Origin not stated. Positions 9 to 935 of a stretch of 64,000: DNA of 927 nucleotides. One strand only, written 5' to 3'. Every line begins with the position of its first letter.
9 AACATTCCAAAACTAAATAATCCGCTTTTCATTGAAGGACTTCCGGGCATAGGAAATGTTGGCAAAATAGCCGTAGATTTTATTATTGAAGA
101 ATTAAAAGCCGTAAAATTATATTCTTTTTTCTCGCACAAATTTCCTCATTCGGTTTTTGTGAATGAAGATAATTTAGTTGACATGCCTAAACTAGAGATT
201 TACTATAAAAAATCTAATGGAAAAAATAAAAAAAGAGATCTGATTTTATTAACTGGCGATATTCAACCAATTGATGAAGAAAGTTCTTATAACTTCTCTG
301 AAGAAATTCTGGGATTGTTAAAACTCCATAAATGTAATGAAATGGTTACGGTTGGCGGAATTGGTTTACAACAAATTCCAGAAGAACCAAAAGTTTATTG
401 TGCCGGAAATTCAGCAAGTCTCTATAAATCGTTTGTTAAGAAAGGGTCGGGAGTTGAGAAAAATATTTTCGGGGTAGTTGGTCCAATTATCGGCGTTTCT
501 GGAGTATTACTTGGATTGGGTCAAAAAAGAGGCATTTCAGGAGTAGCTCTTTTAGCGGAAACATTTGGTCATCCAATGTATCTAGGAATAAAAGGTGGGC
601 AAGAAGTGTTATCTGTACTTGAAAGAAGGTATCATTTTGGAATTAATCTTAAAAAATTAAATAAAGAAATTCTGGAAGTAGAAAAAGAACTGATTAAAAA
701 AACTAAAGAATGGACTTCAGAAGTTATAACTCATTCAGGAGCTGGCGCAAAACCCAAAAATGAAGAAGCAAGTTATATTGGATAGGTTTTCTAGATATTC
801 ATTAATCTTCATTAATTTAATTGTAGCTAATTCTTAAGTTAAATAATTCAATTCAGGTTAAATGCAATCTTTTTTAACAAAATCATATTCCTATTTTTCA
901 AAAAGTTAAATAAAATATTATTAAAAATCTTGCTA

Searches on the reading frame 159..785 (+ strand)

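Call 96: search_protein_families(library=pfam, proteins=[window:159-785:+], max_evalue=0.001)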
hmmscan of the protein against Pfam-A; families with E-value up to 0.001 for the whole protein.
window:159-785:+ (208 aa): 1 family
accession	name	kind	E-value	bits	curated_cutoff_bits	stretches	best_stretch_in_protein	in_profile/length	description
PF09754.15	PAC2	-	3.2e-22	79.8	25.8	1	2-178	49-211/215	PAC2 family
